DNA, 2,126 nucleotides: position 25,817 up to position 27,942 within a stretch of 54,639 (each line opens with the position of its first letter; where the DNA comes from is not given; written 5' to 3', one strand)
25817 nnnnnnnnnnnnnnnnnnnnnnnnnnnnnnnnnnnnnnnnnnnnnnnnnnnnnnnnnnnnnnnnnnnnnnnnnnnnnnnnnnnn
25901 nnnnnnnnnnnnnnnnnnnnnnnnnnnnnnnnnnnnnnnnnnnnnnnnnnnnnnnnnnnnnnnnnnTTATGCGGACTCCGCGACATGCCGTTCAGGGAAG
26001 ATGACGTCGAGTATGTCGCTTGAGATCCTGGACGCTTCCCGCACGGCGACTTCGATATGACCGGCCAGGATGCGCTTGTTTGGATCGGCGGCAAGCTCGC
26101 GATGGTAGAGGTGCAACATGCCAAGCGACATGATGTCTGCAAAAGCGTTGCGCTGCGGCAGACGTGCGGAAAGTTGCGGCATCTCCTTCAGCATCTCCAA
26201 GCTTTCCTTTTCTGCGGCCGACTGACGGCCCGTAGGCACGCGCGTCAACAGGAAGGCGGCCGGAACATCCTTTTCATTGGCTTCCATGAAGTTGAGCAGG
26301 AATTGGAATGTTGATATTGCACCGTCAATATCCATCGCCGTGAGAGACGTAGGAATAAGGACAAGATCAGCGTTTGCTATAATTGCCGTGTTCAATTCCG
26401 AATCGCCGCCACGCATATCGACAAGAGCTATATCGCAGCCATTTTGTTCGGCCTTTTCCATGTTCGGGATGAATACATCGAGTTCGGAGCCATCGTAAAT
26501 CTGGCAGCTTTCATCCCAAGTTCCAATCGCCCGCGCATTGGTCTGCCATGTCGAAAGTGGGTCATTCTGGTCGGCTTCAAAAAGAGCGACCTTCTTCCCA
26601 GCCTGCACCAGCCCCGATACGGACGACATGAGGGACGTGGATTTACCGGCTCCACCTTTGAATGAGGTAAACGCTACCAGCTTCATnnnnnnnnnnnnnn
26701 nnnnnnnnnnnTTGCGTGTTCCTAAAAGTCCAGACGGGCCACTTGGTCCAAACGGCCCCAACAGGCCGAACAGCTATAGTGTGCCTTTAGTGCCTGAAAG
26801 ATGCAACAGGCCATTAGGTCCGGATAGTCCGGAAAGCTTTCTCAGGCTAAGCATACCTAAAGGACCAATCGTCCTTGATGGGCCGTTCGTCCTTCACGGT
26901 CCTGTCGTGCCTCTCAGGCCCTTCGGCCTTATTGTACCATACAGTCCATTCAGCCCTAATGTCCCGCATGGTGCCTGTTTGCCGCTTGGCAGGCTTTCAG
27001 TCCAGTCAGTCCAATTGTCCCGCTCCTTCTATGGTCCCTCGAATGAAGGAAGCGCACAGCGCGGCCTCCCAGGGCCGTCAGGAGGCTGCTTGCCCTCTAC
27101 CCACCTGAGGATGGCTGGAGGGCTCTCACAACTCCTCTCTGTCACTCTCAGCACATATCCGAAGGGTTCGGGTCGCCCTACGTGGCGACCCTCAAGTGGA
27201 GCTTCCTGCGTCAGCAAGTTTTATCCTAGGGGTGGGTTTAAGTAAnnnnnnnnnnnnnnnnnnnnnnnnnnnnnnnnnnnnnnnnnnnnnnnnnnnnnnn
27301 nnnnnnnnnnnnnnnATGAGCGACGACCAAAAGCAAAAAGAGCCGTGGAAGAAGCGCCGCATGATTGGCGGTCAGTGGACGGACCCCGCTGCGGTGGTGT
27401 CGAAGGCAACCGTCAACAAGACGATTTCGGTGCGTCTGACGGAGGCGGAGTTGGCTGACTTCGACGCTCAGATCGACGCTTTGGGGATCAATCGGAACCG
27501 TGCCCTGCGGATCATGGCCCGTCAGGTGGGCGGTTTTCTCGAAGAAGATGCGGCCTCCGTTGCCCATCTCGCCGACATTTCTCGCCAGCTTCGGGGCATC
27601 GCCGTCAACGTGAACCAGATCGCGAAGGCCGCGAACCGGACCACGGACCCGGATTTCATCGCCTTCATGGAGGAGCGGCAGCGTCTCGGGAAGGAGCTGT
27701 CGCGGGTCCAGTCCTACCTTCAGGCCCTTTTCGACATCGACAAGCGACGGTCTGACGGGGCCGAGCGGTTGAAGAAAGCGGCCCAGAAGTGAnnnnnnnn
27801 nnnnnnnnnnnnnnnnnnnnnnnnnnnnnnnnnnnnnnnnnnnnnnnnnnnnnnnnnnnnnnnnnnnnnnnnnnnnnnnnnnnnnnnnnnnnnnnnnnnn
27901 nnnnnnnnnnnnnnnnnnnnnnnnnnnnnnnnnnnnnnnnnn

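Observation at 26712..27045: Strand-biased array of 13 GTCC pentamers with a roughly helical repeat in the virC1-mobC intergenic (candidate oriT/overdrive) region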

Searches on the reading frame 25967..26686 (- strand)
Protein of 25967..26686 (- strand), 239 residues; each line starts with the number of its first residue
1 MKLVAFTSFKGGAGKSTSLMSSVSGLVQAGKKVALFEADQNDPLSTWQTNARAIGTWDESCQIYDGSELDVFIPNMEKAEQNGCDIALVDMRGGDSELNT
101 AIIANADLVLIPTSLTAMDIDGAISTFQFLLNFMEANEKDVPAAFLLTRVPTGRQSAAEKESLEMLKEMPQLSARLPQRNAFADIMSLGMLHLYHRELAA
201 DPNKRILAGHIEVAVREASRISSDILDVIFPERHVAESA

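Call 7: search_protein_families(library=pfam, proteins=[window:25967-26686:-], max_evalue=0.01)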
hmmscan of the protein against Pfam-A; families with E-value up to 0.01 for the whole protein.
window:25967-26686:- (239 aa): 5 families
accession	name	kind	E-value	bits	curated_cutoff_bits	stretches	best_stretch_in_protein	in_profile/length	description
PF07015.17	VirC1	-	2.3e-76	256.6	24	1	1-227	1-227/231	VirC1 protein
PF01656.29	CbiA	-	3.9e-10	40.2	25.4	1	4-187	1-120/125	CobQ/CobB/MinD/ParA nucleotide binding domain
PF13614.12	AAA_31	-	1.3e-07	32.2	27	1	1-46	1-46/177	AAA domain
PF09140.17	MipZ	-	1.4e-06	28.2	20.7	1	4-40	3-39/262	ATPase MipZ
PF10609.15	ParA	-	0.0034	17.3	27.1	1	3-39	5-41/246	NUBPL iron-transfer P-loop NTPase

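Call 12: find_homologous_proteins(query=window:25967-26686:-)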
Query window:25967-26686:- (239 aa): 114 proteins with E <= 0.001 among 1143 candidates.
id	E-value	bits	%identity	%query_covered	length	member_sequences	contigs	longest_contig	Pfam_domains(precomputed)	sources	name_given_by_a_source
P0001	2.9e-149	513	100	100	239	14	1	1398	PF01656.30,PF13614.13,PF07015.18,PF09140.18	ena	-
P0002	4.0e-88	313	61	100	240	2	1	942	PF01656.30,PF13614.13,PF07015.18,PF09140.18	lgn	-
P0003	4.3e-86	306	60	96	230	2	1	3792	PF01656.30,PF13614.13,PF07015.18,PF09140.18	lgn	-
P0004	6.9e-79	283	58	96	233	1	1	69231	PF01656.30,PF13614.13,PF07015.18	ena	-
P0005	3.1e-75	271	56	96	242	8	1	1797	PF13614.13,PF07015.18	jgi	jgi:cellulose biosynthesis protein BcsQ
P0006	1.8e-74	268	56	96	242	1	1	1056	PF07015.18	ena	-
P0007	7.3e-68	247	50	97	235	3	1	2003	PF01656.30,PF13614.13,PF07015.18,PF09140.18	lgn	-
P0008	4.2e-67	244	50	97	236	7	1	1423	PF01656.30,PF13614.13,PF07015.18,PF09140.18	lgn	-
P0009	4.5e-67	244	49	95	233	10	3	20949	PF01656.30,PF13614.13,PF07015.18,PF09140.18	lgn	-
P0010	1.1e-66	243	48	95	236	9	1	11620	PF01656.30,PF13614.13,PF07015.18,PF09140.18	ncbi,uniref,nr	ncbi:hypothetical protein L1787_00015 [Acuticoccus sp. M5D2P5]|uniref:nucleotide-binding protein n=1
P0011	2.3e-66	242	53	96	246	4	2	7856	PF01656.30,PF13614.13,PF07015.18,PF09140.18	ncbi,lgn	-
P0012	2.8e-65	238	50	95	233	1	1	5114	PF01656.30,PF13614.13,PF07015.18,PF09140.18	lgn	-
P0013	5.1e-65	237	48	95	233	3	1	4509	PF01656.30,PF13614.13,PF07015.18,PF09140.18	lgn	-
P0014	6.2e-63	231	47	100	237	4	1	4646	PF01656.30,PF13614.13,PF07015.18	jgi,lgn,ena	jgi:cellulose biosynthesis protein BcsQ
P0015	5.4e-62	227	46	100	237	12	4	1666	PF01656.30,PF13614.13,PF07015.18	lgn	-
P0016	1.2e-60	223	44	97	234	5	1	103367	PF01656.30,PF13614.13,PF07015.18,PF09140.18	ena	-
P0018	4.2e-53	198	46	95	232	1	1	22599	PF01656.30,PF13614.13,PF07015.18,PF09140.18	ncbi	-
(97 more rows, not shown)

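Call 15: find_related_loci(query=A1, collection=genome_contigs, flank=4000)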
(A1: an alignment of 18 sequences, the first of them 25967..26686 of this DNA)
Query A1 (239 aa) in genome_contigs; peptide patterns used: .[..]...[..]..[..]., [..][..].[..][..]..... (x = any residue, [..] = any of these).
600 stretches matched a pattern (row limit reached: there are more); 23 encode a relative of the query (tblastn E <= 1e-3); 23 distinct loci.
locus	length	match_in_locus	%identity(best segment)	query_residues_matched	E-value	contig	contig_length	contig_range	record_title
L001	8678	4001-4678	49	1-226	7e-74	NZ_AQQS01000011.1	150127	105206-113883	Aurantimonas sp. 22II-16-19i contig11, whole genome shotgun sequence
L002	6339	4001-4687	41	1-229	2e-60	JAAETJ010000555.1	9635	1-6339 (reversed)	MAG: bacterium isolate Vin_4 VinG_CONTIG1790698, whole genome shotgun sequence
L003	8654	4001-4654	43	1-218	2e-59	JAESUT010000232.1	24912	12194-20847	MAG: Gammaproteobacteria bacterium isolate NORP348 Contig_source1382A_4484, whole genome shotgun sequence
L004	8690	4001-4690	43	1-229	2e-59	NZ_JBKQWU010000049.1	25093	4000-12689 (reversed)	Amaricoccus sp. W119 Scaffold49, whole genome shotgun sequence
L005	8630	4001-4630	47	1-210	1e-58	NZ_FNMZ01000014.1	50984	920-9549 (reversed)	Albimonas donghaensis strain DSM 17890, whole genome shotgun sequence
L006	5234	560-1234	41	1-226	6e-57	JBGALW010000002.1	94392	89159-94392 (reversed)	MAG: Amaricoccus sp. isolate MAG_MBR_H10.87 MBRH10-87_opera_contig_1001, whole genome shotgun sequence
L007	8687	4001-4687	39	1-229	5e-57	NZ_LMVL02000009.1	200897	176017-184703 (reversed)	Agrobacterium vitis strain NCPPB 3554 map unlocalized plasmid pTi contig9, whole genome shotgun sequence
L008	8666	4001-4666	41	1-222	3e-56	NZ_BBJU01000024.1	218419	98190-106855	Agrobacterium rubi TR3 = NBRC 13261, whole genome shotgun sequence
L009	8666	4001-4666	39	1-222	3e-52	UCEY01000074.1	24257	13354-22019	Rhizobiales bacterium isolate AFS068226 genome assembly, contig: contig_74, whole genome shotgun sequence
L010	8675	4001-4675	38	1-225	1e-50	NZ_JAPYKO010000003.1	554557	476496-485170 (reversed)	Mesorhizobium argentiipisi strain Cs1330R2N1 contig00003, whole genome shotgun sequence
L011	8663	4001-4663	41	1-221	8e-53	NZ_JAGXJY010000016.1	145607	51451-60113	Mesorhizobium sp. GbtcB19 B19_16, whole genome shotgun sequence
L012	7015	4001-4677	39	1-226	1e-45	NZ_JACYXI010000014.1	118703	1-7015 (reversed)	Roseibium litorale strain 4C16A NODE_14_length_118703_cov_45.925162, whole genome shotgun sequence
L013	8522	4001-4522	26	3-184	3e-9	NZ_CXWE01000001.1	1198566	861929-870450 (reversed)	Roseibium album strain CECT 5095, whole genome shotgun sequence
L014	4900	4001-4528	31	8-190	1e-7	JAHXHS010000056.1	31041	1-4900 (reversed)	MAG: Candidatus Thiodiazotropha sp. (ex Epidulcina cf. delphinae) isolate 3502H_Th2 c_000000000095, whole genome shotgun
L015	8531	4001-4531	28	8-190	5e-7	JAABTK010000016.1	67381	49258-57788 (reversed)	MAG: Gammaproteobacteria bacterium isolate S22.Bin169 NODE_16_length_67381_cov_20.7446, whole genome shotgun sequence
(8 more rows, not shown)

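Call 19: find_encoding_contigs(protein=P0004, flank=4000, max_places=2)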
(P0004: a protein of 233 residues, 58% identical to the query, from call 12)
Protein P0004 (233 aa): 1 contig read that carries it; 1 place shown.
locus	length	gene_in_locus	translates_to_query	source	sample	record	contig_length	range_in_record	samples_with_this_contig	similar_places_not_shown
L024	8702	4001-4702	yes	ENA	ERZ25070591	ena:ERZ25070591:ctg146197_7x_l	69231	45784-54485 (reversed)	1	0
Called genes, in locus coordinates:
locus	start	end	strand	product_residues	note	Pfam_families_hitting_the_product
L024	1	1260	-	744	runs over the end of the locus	PF02534:T4SS-DNA_transf, PF10412:TrwB_AAD_bind, PF12696:TraG-D_C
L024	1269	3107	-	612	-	PF03432:Relaxase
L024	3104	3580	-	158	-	PF07328:VirD1, PF05713:MobC (weak)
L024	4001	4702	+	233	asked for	PF01656:CbiA (weak), PF07015:VirC1, PF13614:AAA_31 (faint)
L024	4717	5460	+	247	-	PF07181:VirC2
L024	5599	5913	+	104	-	-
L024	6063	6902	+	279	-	PF07510:GmrSD_C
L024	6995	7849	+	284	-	PF02668:TauD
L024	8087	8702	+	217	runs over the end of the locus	PF02586:SRAP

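Call 20: find_encoding_contigs(protein=P0003, flank=4000, max_places=2)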
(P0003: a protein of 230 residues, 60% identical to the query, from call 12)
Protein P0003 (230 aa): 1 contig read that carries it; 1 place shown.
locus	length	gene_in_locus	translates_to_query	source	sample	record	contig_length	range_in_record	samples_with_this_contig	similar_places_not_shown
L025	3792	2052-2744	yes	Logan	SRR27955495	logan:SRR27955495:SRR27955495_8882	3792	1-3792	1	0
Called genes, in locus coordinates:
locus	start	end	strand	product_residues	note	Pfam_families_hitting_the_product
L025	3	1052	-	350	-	?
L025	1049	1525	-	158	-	PF07328:VirD1, PF21983:NikA-like (faint), PF05713:MobC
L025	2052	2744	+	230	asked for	PF01656:CbiA, PF07015:VirC1, PF09140:MipZ (faint), PF13614:AAA_31 (faint)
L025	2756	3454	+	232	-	PF07181:VirC2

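Call 21: find_encoding_contigs(protein=P0009, flank=3000, max_places=3)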
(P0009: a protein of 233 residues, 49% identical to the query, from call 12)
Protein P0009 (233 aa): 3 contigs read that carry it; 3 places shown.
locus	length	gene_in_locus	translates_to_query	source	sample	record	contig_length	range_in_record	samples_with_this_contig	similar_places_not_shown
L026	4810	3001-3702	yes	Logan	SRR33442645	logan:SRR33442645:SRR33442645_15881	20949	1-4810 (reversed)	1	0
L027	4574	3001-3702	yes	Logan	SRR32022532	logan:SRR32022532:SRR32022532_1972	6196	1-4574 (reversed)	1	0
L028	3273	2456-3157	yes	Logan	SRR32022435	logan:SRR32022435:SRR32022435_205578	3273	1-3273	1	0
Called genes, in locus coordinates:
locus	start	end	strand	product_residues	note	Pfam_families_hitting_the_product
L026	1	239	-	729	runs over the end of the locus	PF02534:T4SS-DNA_transf, PF10412:TrwB_AAD_bind, PF12696:TraG-D_C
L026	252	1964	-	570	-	PF03432:Relaxase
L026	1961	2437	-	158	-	PF07328:VirD1, PF05713:MobC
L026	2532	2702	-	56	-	-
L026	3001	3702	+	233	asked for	PF01656:CbiA, PF07015:VirC1, PF09140:MipZ (faint), PF13614:AAA_31 (weak)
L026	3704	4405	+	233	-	PF07181:VirC2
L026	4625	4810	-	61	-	?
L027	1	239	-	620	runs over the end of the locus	?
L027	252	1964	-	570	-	PF03432:Relaxase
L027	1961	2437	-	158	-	PF07328:VirD1, PF05713:MobC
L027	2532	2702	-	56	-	-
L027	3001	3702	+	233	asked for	PF01656:CbiA, PF07015:VirC1, PF09140:MipZ (faint), PF13614:AAA_31 (weak)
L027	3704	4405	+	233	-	PF07181:VirC2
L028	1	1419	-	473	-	?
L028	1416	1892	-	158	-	PF07328:VirD1, PF05713:MobC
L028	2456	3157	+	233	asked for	PF01656:CbiA, PF07015:VirC1, PF09140:MipZ (faint), PF13614:AAA_31 (weak)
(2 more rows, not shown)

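Call 22: find_encoding_contigs(protein=P0011, flank=3000, max_places=2)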
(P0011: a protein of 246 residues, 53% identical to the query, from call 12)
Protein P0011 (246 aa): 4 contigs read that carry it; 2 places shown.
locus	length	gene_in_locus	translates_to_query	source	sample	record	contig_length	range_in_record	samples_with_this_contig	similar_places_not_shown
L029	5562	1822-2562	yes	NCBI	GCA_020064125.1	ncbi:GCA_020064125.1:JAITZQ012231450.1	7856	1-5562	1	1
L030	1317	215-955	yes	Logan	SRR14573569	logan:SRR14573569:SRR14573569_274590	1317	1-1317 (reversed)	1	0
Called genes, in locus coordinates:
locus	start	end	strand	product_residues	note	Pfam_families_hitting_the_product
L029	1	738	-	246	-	?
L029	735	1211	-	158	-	PF07328:VirD1, PF05713:MobC (weak)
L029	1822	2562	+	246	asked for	PF01656:CbiA, PF07015:VirC1, PF09140:MipZ (faint), PF13614:AAA_31 (faint)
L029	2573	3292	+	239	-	PF07181:VirC2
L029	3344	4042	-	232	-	PF08808:RES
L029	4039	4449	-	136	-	PF20432:Xre-like-HTH, PF09722:Xre_MbcA_ParS_C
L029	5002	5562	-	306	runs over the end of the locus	PF08401:ArdcN, PF18818:MPTase-PolyVal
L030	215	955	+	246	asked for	PF01656:CbiA, PF07015:VirC1, PF09140:MipZ (faint), PF13614:AAA_31 (faint)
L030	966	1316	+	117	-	?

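Call 23: find_encoding_contigs(protein=P0016, flank=3000, max_places=2)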
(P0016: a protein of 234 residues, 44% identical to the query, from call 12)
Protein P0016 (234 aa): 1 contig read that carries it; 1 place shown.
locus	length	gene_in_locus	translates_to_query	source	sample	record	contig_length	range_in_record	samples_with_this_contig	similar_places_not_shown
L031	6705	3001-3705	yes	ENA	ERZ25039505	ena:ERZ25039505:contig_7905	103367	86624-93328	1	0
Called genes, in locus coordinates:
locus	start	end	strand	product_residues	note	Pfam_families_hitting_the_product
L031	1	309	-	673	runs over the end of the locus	PF02534:T4SS-DNA_transf, PF10412:TrwB_AAD_bind, PF12696:TraG-D_C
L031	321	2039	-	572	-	PF03432:Relaxase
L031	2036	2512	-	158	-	PF07328:VirD1, PF05713:MobC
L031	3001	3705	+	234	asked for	PF01656:CbiA, PF07015:VirC1, PF09140:MipZ (faint), PF13614:AAA_31 (faint)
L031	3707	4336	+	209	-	PF07181:VirC2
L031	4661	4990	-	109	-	PF21716:dnstrm_HI1420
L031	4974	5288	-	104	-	PF05973:Gp49 (weak)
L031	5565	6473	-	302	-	PF08401:ArdcN, PF18818:MPTase-PolyVal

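Call 24: find_encoding_contigs(protein=P0018, flank=3000, max_places=2)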
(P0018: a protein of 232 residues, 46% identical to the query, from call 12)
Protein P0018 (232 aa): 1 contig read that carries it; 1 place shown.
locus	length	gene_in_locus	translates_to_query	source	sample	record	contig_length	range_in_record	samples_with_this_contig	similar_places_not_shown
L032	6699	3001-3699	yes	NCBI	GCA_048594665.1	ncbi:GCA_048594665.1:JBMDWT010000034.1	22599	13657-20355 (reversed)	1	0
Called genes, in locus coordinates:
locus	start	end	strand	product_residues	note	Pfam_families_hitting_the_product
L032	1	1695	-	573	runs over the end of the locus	PF03432:Relaxase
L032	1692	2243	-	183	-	PF07328:VirD1, PF05713:MobC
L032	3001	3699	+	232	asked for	PF01656:CbiA, PF07015:VirC1, PF09140:MipZ (weak), PF13614:AAA_31 (faint)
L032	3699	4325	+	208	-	-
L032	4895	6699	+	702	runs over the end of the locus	PF07715:Plug, PF00593:TonB_dep_Rec_b-barrel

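Call 48: find_related_loci(query=A1, collection=metagenome_contigs, flank=2500)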
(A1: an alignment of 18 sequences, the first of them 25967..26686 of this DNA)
Query A1 (239 aa) in metagenome_contigs; peptide patterns used: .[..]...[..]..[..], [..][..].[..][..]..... (x = any residue, [..] = any of these).
600 stretches matched a pattern (row limit reached: there are more); 15 encode a relative of the query (tblastn E <= 1e-3); 15 distinct loci.
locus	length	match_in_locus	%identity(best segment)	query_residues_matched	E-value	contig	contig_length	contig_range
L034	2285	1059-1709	44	1-217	8e-58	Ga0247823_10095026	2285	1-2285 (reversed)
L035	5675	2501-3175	39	1-225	6e-52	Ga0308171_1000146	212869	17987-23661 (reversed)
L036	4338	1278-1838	28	3-192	5e-12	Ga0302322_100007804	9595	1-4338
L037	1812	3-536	28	8-190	5e-11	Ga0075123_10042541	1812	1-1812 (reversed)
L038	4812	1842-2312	26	1-168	3e-10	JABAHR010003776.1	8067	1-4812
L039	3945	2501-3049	29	1-190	2e-8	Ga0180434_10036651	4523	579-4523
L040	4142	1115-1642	29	8-190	4e-8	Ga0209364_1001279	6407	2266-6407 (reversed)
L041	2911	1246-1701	27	3-165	7e-8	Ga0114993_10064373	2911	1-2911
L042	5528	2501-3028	27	8-190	8e-8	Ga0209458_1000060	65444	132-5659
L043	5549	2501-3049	27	1-190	7e-8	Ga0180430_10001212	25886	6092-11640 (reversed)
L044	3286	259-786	27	8-190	2e-7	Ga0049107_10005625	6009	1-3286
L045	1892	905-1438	28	3-190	1e-6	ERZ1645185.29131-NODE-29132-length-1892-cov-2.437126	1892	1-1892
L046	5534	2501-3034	27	8-190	6e-6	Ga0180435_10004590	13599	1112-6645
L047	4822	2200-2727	24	8-190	9e-6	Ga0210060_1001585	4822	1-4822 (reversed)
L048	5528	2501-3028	26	8-190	2e-5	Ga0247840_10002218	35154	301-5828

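Call 50: find_encoding_contigs(protein=P0012, flank=2500, max_places=1)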
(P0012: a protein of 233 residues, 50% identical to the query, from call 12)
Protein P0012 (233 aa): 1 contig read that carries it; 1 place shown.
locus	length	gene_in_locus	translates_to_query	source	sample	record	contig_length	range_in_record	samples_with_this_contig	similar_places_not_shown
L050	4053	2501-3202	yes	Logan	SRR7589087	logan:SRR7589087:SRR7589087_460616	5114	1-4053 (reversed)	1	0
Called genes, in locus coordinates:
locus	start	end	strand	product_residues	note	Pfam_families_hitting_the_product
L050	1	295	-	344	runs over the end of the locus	PF10134:RPA, PF01051:Rep3_N (faint)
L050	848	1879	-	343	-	PF10134:RPA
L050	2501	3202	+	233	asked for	PF01656:CbiA, PF07015:VirC1, PF09140:MipZ (faint), PF13614:AAA_31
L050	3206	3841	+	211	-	-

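Call 51: find_encoding_contigs(protein=P0013, flank=2500, max_places=1)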
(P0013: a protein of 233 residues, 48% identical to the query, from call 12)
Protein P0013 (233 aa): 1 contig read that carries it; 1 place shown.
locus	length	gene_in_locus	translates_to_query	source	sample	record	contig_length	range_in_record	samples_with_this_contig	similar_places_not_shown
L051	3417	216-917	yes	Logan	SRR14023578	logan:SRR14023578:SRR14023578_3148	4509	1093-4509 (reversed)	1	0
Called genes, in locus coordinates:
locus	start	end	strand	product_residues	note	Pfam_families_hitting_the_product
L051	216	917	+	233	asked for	PF01656:CbiA, PF07015:VirC1, PF09140:MipZ (faint), PF13614:AAA_31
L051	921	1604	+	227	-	-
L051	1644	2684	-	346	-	PF10134:RPA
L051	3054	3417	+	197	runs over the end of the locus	-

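Call 52: find_encoding_contigs(protein=P0014, flank=2500, max_places=1)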
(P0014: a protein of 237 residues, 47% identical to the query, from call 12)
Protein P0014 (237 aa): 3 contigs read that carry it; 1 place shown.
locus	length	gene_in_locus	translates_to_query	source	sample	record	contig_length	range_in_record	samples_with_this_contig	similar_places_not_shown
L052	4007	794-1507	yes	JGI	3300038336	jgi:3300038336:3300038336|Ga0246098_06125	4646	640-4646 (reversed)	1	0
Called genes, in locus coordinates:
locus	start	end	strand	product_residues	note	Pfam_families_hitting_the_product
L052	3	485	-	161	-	?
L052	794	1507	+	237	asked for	PF01656:CbiA, PF07015:VirC1, PF13614:AAA_31 (weak)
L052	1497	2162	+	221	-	PF07181:VirC2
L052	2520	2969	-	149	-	-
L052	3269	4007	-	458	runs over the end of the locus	?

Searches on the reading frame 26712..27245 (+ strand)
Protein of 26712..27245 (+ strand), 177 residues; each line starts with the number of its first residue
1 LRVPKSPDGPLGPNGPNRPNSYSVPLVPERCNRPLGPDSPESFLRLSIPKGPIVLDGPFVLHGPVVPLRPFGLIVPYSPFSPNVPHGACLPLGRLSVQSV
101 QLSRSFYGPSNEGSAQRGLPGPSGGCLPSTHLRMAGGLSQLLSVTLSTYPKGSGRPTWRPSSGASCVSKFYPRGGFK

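Call 7: search_protein_families(library=pfam, proteins=[window:26712-27245:+], max_evalue=0.01)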
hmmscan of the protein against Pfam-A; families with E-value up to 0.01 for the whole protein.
window:26712-27245:+ (177 aa): 0 families

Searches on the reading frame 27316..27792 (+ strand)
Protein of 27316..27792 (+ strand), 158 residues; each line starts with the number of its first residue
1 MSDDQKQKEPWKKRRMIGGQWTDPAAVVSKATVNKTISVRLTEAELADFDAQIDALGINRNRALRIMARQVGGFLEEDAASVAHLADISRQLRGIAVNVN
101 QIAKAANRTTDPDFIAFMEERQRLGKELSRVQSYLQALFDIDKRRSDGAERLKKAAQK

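Call 7: search_protein_families(library=pfam, proteins=[window:27316-27792:+], max_evalue=0.01)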
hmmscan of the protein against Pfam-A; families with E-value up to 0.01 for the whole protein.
window:27316-27792:+ (158 aa): 4 families
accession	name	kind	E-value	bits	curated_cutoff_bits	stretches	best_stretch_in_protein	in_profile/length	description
PF07328.17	VirD1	-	6.7e-14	52.6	28.2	1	33-155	20-142/142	T-DNA border endonuclease VirD1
PF05713.17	MobC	-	2.1e-09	38.1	23.2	1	90-135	2-42/45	Bacterial mobilisation protein (MobC)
PF21983.2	NikA-like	-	4.7e-05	23.9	27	1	34-105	4-71/72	Mobilization protein NikA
PF19514.5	MobC_2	-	0.0018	18.4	27.5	0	34-108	21-100/140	MobC-like protein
